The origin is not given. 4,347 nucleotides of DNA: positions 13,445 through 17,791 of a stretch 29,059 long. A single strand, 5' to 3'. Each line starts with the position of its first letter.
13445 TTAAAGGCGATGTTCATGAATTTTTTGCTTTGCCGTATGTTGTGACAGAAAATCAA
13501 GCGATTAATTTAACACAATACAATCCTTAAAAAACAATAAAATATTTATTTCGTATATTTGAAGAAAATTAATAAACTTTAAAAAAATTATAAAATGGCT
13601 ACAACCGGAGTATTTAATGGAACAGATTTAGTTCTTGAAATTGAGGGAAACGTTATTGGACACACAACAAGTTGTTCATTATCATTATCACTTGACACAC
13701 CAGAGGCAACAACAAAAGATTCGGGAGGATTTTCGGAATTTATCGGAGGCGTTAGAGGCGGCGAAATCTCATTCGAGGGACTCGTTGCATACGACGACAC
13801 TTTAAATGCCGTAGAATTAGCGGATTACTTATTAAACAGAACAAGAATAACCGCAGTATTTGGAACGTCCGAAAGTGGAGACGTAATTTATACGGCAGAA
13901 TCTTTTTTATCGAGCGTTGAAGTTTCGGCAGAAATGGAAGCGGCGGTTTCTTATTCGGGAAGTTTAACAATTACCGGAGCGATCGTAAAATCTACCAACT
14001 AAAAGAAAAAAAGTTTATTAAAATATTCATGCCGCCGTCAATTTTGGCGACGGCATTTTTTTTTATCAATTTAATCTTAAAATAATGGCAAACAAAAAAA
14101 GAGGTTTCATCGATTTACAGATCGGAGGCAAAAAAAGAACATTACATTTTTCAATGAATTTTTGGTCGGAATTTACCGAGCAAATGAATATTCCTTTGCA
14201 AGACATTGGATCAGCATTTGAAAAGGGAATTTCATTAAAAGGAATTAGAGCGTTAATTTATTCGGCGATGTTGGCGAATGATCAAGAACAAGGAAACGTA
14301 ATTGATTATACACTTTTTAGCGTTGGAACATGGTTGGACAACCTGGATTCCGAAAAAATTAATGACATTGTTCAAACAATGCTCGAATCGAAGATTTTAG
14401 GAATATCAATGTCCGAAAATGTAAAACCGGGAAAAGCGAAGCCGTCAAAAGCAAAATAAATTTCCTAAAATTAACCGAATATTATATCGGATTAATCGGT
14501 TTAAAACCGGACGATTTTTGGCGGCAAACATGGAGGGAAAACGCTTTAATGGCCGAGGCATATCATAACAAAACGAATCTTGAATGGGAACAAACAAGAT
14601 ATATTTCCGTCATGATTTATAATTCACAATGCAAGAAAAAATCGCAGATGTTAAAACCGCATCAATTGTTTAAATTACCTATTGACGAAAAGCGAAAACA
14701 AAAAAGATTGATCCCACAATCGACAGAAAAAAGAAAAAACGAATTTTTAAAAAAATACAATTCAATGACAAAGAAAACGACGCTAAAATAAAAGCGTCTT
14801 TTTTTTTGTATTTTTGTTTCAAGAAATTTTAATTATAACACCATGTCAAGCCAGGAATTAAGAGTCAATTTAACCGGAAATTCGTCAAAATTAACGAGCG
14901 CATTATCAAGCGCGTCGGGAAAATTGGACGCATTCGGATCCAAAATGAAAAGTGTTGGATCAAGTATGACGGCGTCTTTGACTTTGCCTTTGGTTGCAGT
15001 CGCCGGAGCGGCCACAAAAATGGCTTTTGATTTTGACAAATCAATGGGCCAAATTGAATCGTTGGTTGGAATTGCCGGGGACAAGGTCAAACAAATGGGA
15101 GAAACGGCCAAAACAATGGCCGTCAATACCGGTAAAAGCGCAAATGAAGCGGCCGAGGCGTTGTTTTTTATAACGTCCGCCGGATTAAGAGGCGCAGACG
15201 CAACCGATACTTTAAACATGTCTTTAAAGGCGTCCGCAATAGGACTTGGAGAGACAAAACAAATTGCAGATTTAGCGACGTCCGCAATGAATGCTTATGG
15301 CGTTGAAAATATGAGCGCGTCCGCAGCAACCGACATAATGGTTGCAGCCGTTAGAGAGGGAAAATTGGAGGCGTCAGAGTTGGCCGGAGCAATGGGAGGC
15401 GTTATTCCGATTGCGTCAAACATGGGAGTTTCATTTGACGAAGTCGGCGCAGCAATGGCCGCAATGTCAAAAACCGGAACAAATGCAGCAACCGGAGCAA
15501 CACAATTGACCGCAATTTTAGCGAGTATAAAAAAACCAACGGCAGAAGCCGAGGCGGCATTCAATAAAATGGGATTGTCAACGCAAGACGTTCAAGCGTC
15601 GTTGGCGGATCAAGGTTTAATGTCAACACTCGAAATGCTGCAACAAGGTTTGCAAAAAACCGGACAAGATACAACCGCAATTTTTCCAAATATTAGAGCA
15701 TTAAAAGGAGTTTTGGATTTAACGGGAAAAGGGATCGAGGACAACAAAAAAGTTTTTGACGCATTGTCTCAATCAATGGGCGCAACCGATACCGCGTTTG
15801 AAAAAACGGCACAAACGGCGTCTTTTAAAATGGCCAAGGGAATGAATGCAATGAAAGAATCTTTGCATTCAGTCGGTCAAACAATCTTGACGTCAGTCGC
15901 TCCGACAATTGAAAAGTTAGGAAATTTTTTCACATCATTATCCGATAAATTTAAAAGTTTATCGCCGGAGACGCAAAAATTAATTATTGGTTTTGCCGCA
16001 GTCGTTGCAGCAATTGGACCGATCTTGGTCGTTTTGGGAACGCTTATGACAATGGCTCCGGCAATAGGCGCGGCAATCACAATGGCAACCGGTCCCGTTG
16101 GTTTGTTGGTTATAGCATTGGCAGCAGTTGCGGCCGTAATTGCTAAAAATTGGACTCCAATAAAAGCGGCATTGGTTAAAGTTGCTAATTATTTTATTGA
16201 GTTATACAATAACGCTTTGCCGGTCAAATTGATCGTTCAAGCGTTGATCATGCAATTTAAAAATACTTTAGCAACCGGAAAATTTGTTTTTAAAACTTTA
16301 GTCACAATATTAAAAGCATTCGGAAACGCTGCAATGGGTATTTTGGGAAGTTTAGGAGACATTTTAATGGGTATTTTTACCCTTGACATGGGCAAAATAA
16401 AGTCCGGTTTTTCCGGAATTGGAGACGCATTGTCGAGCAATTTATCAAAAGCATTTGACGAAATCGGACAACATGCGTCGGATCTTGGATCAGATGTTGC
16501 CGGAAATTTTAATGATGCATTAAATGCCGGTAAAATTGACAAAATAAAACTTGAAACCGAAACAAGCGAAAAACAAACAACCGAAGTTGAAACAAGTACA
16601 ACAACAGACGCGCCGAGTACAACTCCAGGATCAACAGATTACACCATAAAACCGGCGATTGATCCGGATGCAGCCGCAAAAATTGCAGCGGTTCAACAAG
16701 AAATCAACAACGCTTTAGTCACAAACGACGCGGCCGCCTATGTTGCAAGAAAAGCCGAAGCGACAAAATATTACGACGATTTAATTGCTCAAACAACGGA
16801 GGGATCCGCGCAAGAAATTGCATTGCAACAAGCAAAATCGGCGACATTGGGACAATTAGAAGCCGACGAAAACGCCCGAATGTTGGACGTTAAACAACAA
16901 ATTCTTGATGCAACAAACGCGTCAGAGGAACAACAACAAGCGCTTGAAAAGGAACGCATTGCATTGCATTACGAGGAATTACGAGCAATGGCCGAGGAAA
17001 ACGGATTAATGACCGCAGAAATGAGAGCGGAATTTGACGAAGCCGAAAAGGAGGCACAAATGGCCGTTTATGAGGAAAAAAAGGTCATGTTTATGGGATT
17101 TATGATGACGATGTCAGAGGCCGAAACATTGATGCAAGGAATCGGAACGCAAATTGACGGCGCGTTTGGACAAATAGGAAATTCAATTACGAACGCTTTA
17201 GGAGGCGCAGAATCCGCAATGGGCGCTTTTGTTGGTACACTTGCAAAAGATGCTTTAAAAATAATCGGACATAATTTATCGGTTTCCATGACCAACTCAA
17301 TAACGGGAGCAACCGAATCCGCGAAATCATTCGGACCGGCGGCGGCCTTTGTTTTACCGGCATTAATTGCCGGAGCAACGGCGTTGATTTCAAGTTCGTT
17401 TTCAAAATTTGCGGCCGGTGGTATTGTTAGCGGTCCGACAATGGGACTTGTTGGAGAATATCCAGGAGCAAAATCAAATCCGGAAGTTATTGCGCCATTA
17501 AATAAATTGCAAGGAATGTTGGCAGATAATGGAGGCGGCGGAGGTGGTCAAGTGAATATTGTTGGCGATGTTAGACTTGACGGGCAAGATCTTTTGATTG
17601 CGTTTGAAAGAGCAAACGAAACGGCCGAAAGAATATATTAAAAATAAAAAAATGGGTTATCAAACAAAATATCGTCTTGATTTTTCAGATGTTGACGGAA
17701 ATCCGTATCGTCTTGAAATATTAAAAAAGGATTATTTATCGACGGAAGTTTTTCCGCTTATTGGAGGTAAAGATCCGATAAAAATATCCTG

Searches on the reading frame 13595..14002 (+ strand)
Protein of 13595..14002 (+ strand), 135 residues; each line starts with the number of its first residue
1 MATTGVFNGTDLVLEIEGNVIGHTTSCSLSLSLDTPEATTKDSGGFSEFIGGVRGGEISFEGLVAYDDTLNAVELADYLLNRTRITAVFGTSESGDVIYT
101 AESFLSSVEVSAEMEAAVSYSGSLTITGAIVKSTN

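Call 29: search_protein_families(library=pfam, proteins=[window:13595-14002:+], max_evalue=0.01)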
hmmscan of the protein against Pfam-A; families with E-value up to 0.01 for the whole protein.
window:13595-14002:+ (135 aa): 1 family
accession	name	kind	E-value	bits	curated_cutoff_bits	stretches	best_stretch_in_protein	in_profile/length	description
PF06199.17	Phage_tail_2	-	8.6e-11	42.5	23.8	1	22-131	24-131/132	Phage tail tube protein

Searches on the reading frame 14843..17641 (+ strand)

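Call 29: search_protein_families(library=pfam, proteins=[window:14843-17641:+], max_evalue=0.01)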
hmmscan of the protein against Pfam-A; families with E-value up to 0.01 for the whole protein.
window:14843-17641:+ (932 aa): 1 family
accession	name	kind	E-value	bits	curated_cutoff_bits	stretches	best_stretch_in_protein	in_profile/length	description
PF10145.14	PhageMin_Tail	-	4.4e-28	99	33.2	1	87-277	2-191/201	Phage-related minor tail protein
